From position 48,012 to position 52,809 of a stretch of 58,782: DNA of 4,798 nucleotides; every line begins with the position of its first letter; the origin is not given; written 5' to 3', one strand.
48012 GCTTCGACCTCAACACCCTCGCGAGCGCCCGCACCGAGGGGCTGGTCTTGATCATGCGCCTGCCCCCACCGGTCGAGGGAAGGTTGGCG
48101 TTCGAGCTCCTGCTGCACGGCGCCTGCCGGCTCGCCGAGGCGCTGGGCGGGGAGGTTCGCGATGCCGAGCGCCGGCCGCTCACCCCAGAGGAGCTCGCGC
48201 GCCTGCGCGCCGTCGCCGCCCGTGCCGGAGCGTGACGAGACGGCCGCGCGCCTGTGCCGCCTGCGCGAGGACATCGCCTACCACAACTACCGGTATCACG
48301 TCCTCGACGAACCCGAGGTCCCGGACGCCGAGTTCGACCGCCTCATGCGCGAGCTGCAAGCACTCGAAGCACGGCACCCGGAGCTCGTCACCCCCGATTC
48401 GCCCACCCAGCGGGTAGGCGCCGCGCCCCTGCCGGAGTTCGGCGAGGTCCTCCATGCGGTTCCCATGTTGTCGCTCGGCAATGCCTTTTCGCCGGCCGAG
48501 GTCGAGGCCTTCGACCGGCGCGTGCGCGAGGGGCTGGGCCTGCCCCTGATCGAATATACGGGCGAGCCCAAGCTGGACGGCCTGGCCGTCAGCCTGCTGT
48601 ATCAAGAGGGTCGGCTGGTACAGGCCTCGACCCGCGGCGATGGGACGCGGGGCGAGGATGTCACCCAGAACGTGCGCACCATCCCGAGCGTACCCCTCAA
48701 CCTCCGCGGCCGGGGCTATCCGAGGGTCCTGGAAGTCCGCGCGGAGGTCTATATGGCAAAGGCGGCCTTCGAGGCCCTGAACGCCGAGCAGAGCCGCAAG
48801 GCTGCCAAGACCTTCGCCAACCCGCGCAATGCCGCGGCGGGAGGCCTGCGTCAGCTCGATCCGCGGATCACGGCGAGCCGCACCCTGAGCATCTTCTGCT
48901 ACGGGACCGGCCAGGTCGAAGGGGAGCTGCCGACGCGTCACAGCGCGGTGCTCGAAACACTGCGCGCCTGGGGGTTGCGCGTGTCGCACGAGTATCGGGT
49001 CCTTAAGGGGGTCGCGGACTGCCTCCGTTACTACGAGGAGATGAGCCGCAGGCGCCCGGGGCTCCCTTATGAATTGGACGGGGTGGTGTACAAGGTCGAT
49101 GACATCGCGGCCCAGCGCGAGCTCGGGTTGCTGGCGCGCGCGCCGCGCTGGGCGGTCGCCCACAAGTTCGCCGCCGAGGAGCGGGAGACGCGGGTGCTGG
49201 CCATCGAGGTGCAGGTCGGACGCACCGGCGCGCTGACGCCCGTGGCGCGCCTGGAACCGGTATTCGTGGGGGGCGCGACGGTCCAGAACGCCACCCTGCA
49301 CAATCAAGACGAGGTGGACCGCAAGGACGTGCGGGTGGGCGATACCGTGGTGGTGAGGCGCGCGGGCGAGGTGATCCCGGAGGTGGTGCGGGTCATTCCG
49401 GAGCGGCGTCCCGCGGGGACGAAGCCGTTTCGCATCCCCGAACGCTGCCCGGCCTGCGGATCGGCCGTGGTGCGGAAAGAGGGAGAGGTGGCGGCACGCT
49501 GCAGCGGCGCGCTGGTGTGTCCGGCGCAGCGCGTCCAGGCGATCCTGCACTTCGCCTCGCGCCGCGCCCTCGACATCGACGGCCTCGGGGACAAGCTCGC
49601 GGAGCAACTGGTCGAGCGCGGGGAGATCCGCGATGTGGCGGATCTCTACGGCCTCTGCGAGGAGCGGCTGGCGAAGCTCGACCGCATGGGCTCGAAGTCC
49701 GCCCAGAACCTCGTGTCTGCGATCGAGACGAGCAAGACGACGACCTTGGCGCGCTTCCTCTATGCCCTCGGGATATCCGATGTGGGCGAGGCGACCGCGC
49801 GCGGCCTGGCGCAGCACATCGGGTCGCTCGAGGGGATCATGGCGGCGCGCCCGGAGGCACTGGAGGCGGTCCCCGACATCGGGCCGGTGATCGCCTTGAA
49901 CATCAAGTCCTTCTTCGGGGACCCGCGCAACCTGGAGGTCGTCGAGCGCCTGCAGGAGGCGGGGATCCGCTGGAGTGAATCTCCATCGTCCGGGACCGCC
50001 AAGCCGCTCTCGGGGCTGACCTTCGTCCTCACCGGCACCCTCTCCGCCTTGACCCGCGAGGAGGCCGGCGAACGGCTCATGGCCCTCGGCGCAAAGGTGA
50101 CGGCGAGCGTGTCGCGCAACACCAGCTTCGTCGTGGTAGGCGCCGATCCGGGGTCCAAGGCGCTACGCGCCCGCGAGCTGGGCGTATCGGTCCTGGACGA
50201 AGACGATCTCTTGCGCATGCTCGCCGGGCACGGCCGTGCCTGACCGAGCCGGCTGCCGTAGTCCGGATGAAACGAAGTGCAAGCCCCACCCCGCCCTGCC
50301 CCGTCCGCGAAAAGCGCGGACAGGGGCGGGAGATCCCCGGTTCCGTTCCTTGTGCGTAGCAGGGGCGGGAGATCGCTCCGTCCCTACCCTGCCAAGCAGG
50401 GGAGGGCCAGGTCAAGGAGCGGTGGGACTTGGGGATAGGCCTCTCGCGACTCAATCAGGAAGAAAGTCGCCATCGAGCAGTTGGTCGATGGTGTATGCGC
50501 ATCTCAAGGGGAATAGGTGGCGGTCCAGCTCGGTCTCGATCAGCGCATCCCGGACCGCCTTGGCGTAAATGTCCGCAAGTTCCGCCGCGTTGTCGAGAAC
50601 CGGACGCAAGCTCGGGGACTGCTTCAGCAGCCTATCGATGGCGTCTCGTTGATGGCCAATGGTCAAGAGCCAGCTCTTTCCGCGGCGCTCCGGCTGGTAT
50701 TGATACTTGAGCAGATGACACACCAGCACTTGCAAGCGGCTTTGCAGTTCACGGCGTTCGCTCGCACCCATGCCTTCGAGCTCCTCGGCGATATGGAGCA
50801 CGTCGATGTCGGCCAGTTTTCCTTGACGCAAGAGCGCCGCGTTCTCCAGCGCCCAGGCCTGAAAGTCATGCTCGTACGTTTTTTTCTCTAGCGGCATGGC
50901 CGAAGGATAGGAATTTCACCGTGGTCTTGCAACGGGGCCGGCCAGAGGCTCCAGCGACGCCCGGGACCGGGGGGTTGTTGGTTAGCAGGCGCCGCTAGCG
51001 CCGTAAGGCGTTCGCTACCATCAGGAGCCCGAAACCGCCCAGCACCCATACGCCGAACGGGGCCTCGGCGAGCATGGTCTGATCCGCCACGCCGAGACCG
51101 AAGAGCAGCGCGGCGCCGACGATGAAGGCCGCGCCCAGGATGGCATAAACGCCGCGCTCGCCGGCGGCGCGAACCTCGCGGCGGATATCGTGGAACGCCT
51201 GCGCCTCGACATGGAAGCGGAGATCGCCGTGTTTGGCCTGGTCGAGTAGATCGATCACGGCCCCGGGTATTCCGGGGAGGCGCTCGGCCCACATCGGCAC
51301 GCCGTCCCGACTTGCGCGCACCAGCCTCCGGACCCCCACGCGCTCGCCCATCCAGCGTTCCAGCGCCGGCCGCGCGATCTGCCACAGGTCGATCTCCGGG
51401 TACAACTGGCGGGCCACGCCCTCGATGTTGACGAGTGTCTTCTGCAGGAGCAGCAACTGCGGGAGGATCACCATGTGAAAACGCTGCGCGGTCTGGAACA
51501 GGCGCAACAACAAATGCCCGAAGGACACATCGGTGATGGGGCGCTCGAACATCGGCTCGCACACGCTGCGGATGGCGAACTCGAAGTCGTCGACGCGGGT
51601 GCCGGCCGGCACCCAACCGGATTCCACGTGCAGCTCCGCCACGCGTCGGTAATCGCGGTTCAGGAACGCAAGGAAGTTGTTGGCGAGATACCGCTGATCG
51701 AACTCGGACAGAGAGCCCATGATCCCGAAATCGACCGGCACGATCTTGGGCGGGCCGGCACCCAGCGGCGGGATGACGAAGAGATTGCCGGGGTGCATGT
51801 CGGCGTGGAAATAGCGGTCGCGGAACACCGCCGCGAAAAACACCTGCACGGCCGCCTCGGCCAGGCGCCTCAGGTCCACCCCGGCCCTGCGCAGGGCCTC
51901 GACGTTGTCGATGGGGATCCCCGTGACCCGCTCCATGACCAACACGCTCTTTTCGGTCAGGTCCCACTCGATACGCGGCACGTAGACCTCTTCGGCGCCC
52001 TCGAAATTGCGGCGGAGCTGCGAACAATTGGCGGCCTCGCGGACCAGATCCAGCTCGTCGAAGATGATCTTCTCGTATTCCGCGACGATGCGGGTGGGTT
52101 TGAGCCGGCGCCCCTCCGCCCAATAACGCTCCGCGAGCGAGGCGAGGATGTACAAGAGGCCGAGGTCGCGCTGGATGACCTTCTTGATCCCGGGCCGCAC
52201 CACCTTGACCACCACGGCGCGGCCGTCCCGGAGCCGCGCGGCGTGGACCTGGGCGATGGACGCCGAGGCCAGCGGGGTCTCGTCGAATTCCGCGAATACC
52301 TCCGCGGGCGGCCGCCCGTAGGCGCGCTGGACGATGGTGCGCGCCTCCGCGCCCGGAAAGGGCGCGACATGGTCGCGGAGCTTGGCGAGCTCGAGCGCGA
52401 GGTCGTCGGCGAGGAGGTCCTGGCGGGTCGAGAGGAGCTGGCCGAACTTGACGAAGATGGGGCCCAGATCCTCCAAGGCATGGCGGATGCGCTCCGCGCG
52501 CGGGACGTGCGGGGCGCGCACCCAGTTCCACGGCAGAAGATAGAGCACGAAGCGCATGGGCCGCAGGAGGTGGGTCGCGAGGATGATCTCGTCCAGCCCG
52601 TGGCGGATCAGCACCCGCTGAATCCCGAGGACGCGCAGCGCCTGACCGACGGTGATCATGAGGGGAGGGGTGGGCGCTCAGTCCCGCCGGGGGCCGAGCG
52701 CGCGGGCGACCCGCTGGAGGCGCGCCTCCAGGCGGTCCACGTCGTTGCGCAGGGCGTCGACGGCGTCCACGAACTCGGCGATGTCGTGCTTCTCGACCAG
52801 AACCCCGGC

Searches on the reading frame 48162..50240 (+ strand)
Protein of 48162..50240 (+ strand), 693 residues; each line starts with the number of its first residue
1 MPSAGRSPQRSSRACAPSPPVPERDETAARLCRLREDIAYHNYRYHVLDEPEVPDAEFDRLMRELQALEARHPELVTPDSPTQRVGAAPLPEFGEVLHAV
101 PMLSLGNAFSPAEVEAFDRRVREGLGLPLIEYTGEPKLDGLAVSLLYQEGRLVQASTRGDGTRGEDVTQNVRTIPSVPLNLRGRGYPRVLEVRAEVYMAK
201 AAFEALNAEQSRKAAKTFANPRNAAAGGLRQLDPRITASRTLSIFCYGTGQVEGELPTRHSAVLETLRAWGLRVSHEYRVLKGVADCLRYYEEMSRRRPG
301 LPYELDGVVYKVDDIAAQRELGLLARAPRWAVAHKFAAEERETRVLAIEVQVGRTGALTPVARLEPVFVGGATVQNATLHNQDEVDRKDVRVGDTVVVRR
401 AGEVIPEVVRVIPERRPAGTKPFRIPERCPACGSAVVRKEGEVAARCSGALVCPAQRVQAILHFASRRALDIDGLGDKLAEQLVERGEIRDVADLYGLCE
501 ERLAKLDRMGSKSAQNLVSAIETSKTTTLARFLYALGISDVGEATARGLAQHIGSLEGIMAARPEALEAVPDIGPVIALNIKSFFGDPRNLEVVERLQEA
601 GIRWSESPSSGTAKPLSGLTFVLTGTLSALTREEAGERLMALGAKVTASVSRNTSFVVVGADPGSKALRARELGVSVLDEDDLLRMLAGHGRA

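Call 54: search_protein_families(library=pfam, proteins=[window:48162-50240:+], max_evalue=0.001)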
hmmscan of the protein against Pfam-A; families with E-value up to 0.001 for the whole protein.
window:48162-50240:+ (693 aa): 8 families
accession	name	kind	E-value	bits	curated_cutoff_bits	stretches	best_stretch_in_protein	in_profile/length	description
PF01653.23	DNA_ligase_aden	-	3.5e-90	302.4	27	1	92-339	3-253/253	NAD-dependent DNA ligase adenylation domain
PF03120.22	DNA_ligase_OB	-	2.7e-35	120.5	32.9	1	342-418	1-77/79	NAD-dependent DNA ligase OB-fold domain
PF12826.13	HHH_2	-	7.7e-21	74.5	27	1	531-594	1-64/64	Helix-hairpin-helix motif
PF14520.12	HHH_5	-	6e-20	71.9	27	2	468-522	3-56/57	Helix-hairpin-helix domain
PF00533.33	BRCT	-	3.3e-13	50.1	21.3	1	614-686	4-77/78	BRCA1 C Terminus (BRCT) domain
PF03119.21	DNA_ligase_ZBD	-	1.5e-10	41.2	25.8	1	428-455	1-27/27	NAD-dependent DNA ligase C4 zinc finger domain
PF22745.1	Nlig-Ia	-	1.1e-08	36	27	1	30-77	5-52/92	DNA ligase-like, N-terminal NAD+-binding domain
PF00633.29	HHH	-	1.6e-05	25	24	1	555-584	1-30/30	Helix-hairpin-helix motif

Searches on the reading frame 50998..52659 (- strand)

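Call 54: search_protein_families(library=pfam, proteins=[window:50998-52659:-], max_evalue=0.001)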
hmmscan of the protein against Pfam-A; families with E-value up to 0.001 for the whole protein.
window:50998-52659:- (554 aa): 1 family
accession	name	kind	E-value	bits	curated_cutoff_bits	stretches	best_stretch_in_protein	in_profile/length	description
PF03109.22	ABC1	-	1.4e-77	260.5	22.9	1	93-344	1-244/244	ABC1 atypical kinase-like domain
